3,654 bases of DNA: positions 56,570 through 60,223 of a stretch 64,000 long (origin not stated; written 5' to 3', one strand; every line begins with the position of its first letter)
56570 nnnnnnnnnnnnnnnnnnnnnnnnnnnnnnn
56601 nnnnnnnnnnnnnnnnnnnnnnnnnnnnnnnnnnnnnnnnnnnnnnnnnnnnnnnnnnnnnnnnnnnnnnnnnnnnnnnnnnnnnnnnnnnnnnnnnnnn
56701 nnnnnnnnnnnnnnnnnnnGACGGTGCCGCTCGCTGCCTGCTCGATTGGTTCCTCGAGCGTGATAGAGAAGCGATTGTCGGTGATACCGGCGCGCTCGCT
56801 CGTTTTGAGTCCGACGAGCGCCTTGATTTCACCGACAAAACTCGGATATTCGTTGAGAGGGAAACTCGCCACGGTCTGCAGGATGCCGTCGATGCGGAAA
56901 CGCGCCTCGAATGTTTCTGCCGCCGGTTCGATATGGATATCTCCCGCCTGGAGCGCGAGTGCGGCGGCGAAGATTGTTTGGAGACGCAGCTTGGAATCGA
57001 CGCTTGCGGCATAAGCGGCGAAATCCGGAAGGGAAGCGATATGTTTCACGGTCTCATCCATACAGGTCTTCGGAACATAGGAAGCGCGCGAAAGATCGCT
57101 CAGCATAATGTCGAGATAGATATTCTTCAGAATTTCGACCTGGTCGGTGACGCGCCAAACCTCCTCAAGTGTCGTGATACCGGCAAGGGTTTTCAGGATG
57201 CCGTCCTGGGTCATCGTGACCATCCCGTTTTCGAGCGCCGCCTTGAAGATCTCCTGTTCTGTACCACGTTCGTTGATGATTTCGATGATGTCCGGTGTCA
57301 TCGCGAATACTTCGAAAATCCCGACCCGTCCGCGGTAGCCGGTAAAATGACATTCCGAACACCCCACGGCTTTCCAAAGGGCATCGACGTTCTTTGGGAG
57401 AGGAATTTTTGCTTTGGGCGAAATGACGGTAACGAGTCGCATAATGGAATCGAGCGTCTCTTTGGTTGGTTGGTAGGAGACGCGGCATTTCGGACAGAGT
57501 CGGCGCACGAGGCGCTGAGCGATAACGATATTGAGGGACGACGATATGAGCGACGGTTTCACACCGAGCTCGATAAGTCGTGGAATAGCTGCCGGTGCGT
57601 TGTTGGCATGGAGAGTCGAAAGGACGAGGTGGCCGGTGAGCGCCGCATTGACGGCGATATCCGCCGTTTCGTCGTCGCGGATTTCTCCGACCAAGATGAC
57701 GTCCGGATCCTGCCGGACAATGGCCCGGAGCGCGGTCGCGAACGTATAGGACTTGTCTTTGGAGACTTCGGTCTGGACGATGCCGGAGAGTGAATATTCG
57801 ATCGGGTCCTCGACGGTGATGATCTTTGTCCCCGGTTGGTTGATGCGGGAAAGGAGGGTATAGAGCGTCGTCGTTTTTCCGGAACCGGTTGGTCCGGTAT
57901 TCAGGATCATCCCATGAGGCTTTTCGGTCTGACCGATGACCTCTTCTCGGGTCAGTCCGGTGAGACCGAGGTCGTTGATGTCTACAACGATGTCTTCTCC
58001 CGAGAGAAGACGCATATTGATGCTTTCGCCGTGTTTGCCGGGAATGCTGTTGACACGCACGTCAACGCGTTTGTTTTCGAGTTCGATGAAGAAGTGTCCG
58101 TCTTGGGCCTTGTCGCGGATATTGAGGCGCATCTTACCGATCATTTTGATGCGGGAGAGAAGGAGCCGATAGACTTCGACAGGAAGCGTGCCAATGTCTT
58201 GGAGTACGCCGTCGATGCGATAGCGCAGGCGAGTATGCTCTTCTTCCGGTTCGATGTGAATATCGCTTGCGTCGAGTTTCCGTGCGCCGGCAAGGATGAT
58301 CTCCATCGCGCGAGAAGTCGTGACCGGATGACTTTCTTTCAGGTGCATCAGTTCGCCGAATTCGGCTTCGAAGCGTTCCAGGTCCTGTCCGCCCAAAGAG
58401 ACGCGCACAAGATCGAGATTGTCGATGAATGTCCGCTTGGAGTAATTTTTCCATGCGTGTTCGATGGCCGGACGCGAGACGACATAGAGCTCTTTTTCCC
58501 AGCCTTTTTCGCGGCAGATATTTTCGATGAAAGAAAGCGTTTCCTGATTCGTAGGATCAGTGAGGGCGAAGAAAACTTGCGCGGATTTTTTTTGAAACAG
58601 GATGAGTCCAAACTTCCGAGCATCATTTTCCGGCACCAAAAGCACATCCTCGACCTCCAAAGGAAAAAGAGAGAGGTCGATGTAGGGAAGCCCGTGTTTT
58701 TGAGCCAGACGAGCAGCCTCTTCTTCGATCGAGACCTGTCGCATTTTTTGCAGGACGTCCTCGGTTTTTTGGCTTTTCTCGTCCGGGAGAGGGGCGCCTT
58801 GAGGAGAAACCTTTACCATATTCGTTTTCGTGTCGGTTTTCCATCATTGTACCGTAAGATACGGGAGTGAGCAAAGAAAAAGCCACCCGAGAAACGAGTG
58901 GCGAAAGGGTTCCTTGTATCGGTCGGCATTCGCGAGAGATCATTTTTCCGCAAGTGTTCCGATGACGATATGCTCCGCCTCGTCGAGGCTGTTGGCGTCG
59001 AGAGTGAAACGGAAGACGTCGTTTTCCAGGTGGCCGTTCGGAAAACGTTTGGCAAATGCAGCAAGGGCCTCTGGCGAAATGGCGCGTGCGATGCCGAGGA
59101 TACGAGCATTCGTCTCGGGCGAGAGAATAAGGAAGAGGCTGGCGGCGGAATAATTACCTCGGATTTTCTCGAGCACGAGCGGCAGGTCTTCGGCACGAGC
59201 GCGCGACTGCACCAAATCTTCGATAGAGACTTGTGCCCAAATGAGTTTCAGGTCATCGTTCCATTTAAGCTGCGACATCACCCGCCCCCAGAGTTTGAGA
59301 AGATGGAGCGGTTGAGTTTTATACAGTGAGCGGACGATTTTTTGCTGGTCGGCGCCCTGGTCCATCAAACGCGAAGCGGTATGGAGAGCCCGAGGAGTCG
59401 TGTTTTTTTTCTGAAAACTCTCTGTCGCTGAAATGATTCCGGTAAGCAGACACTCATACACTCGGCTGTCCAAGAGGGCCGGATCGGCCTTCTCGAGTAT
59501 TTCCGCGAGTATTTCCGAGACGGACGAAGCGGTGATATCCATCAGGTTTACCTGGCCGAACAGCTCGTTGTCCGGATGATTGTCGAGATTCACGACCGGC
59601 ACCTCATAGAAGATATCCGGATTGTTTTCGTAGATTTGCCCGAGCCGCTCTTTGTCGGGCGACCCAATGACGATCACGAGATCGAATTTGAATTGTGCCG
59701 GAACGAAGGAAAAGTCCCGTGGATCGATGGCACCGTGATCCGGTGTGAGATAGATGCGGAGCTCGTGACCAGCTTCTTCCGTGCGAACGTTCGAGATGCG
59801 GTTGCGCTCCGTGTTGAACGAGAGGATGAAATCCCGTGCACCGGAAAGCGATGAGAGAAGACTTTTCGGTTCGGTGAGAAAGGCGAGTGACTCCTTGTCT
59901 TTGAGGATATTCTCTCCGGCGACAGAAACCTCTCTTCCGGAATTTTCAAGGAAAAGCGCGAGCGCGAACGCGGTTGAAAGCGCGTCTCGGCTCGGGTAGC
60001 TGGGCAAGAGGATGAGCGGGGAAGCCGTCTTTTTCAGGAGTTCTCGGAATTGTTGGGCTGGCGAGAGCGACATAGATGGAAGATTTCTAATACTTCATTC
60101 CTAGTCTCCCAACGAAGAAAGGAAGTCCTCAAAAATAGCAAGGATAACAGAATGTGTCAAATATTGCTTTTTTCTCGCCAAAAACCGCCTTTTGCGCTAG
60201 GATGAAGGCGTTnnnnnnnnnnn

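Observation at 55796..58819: Single 1007-aa ORF containing two complete PilB/GspE secretion ATPase units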

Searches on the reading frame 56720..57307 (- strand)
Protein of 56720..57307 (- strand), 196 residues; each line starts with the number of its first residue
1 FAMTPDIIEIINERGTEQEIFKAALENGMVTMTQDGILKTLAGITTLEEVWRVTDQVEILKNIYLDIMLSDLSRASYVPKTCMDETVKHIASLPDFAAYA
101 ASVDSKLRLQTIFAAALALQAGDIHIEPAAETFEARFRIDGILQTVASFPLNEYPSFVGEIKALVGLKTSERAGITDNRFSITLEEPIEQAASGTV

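Call 65: find_related_loci(query=A5, collection=genome_contigs, flank=10000)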
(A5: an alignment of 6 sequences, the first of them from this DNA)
Query A5 (196 aa) in genome_contigs; peptide patterns used: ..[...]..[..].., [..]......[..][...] (x = any residue, [..] = any of these).
416 stretches matched a pattern; 300 encode a relative of the query (tblastn E <= 1e-3); the best 80 are kept; 80 distinct loci.
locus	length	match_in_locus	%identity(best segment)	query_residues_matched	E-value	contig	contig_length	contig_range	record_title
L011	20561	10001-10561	67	1-187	1e-83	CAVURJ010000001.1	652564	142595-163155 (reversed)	MAG: Candidatus Moranbacteria bacterium isolate MFD09730.bin.1.17 genome assembly, contig: contig_20098, whole genome sh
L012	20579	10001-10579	65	1-193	6e-83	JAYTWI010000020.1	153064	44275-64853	MAG: Candidatus Moraniibacteriota bacterium isolate GFS_5782 GFS_5782_19, whole genome shotgun sequence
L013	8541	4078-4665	65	1-196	1e-80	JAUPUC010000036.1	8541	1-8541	MAG: Patescibacteria group bacterium isolate erpe_2018_sw_6hr_WHONDRS-SW48-000087_B_bin.65 scaffold_433708, whole genome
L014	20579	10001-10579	60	1-193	7e-80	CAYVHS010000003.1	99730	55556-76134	MAG TPA_asm: uncultured Bdellovibrionales bacterium isolate SRP278252_co2_49 genome assembly, contig: NODE_293_length_99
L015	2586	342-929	64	1-196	4e-81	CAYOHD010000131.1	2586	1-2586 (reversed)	MAG TPA_asm: uncultured Bdellovibrionales bacterium isolate SRP257259_co1_152 genome assembly, contig: NODE_80432_length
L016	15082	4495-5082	64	1-196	4e-79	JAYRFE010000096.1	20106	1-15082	MAG: Candidatus Moraniibacteriota bacterium isolate SH_SHASGE3bin.24 k141_1790073, whole genome shotgun sequence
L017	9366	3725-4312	63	1-196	2e-78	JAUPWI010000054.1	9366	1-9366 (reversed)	MAG: Patescibacteria group bacterium isolate erpe_2018_sw_45hr_WHONDRS-SW48-000100_B_bin.13 scaffold_817180, whole genom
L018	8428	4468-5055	61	1-196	2e-78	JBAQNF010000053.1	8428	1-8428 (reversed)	MAG: Candidatus Moraniibacteriota bacterium isolate MFD12002_ilm_asm_bin7 k127_27934, whole genome shotgun sequence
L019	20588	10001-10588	63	1-196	2e-78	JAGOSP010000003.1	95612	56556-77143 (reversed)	MAG: Candidatus Moraniibacteriota bacterium isolate Gw_Eff_bin_331 Gw_Eff_283_length_95612_cov_23.608452, whole genome s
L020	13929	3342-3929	64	1-196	5e-78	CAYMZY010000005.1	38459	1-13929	MAG TPA_asm: uncultured Bdellovibrionales bacterium isolate SRP286056_co1_431 genome assembly, contig: NODE_1104_length_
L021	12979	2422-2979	63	1-186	4e-77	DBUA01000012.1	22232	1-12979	MAG TPA_asm: Candidatus Moranbacteria bacterium UBA1302 UBA1302_contig_12622, whole genome shotgun sequence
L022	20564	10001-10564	61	1-188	1e-76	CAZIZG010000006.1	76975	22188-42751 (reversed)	MAG TPA_asm: uncultured Bdellovibrionales bacterium isolate SRP135725_co1_205 genome assembly, contig: NODE_202_length_7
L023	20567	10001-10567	60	1-189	5e-76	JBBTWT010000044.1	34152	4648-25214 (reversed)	MAG: Patescibacteria group bacterium isolate H32-bin019_1 H32_bin019_1_000000000044, whole genome shotgun sequence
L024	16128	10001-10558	63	1-186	1e-75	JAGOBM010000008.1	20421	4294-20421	MAG: Candidatus Moraniibacteriota bacterium isolate Go_LeineEff_bin_12 Go_LeineEff_918_length_20421_cov_14.345324, whole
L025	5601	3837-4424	60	1-196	6e-76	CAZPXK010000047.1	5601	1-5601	MAG TPA_asm: uncultured Bdellovibrionales bacterium isolate SRP342105_co1_301 genome assembly, contig: NODE_20667_length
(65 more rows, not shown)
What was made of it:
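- Tried and rejected: It succeeded with 6 closer sequences (call 65).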

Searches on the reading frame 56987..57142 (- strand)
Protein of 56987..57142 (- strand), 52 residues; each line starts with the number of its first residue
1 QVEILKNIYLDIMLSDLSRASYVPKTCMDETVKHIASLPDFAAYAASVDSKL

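Call 47: search_protein_families(library=pfam, proteins=[window:56987-57142:-], max_evalue=1)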
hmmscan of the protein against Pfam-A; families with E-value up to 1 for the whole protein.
window:56987-57142:- (52 aa): 1 family
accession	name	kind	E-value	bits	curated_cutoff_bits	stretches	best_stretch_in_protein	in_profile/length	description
PF13011.12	LZ_Tnp_IS481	-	0.17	12.6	22.2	1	10-36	54-80/85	leucine-zipper of insertion element IS481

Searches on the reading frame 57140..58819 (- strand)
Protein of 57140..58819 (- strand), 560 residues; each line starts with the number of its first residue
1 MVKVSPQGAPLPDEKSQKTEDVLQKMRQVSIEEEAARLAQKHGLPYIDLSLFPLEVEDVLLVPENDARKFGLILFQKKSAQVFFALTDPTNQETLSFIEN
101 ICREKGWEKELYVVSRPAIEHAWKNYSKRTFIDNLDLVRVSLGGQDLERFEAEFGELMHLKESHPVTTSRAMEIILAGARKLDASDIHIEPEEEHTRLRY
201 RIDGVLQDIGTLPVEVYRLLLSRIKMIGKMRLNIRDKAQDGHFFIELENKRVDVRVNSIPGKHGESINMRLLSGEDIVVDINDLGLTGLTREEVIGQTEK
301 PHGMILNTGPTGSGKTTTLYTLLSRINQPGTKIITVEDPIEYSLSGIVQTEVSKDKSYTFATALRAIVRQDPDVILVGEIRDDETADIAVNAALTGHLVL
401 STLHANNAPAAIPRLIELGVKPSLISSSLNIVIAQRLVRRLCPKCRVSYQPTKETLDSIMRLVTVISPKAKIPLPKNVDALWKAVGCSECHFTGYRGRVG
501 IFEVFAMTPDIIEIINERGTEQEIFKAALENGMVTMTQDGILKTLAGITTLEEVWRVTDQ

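Call 88: search_protein_families(library=ncbifam, proteins=[window:57140-58819:-], max_evalue=1e-30)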
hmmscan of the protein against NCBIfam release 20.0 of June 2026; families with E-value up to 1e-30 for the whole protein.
window:57140-58819:- (560 aa): 6 families
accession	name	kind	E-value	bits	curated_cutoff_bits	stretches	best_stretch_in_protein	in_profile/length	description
TIGR02538.1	type_IV_pilB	equivalog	4.7e-142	474.5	675.65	1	15-559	27-563/564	type IV-A pilus assembly ATPase PilB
TIGR02533.1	type_II_gspE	equivalog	6.6e-140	467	630.25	1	67-558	9-486/486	type II secretion system ATPase GspE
NF007755.0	PRK10436.1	equivalog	2e-114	382.8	617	1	162-558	79-459/465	type II secretion system protein GspE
NF053534.1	T4PilAsmATPsTfpB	equivalog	2.2e-112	376.4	850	1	17-558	51-582/584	type IV pilus assembly ATPase TfpB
NF041000.1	ATPase_ComGA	equivalog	1.6e-71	240.4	300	1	175-439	3-266/267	competence type IV pilus ATPase ComGA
TIGR01420.1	pilT_fam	subfamily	1.6e-57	195.3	319.1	1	172-446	2-276/343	PilT/PilU family type 4a pilus ATPase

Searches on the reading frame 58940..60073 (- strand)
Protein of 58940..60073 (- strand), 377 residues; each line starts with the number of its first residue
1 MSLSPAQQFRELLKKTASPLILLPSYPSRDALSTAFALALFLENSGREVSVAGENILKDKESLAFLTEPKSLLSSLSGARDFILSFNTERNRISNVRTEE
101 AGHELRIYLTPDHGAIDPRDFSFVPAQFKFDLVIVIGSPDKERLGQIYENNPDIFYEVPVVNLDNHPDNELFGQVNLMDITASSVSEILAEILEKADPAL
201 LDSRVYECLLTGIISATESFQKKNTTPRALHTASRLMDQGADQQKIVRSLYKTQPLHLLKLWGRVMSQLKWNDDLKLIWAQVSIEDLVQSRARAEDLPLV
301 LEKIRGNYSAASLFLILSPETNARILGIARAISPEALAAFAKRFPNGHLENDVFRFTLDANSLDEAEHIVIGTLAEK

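Call 47: search_protein_families(library=pfam, proteins=[window:58940-60073:-], max_evalue=1)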
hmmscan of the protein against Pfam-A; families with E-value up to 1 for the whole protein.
window:58940-60073:- (377 aa): 1 family
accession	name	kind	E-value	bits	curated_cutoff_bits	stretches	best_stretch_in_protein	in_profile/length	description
PF01368.27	DHH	-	0.0024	18.6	28.1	1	29-213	12-125/125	DHH family, N-terminal domain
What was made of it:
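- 58940..60073 (-): Degenerate NrnA-family DHH protein (377 aa), conserved upstream partner gene. Pfam DHH match is sub-threshold (18.6 bits, call 47).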

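Call 95: search_solved_structures(query=A7, max_evalue=0.01, show_alignments=0)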
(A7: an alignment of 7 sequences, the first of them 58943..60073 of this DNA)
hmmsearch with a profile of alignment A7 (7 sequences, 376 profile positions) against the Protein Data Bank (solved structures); distinct sequences matched with E-value up to 0.01: 23.
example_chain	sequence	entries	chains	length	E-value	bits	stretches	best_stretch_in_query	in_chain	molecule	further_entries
4ls9_A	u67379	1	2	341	1.1e-30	110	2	128-354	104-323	DHH family protein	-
5jju_A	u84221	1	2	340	5.3e-26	94.6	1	125-364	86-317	Uncharacterized protein Rv2837c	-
5cet_A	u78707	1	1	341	5.3e-26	94.6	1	125-364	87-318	Bifunctional oligoribonuclease and PAP phosphatase NrnA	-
9wbu_B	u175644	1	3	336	5.3e-26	94.6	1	125-363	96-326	Bifunctional oligoribonuclease and PAP phosphatase NrnA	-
8iu7_A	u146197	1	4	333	5.3e-25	91.3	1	158-346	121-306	Bifunctional oligoribonuclease and PAP phosphatase NrnA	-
5o4z_A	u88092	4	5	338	7.1e-25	90.9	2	129-374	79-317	DHH/DHHA1-type phosphodiesterase TM1595 | phosphodiesterase TM1595 | phosphodiesterase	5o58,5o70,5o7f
5o1u_A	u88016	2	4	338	1e-24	90.4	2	129-374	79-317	Phosphodiesterase | TmPDE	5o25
3dev_A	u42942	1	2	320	4.4e-23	85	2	155-345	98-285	SH1221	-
5j21_A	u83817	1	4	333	2.1e-21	79.5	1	158-342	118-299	Bifunctional oligoribonuclease and PAP phosphatase NrnA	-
5ipp_A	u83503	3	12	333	8.9e-21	77.4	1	158-342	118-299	Bifunctional oligoribonuclease and PAP phosphatase NrnA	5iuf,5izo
4py9_A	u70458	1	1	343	3.6e-20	75.4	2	133-283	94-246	Putative exopolyphosphatase-related protein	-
3w5w_A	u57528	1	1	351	4e-20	75.3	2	133-281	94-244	Putative exopolyphosphatase-related protein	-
8ioo_A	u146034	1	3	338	6.4e-13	51.6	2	154-344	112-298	RecJ-like protein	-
9r7o_A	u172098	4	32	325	7.4e-13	51.4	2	152-369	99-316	DHH family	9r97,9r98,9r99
5xt3_A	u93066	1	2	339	4.6e-09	38.9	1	160-240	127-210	Phosphodiesterase acting on cyclic dinucleotides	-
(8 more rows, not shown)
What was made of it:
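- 58940..60073 (-): A PDB profile search hits NrnA-type proteins, E = 1e-30 (call 95).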
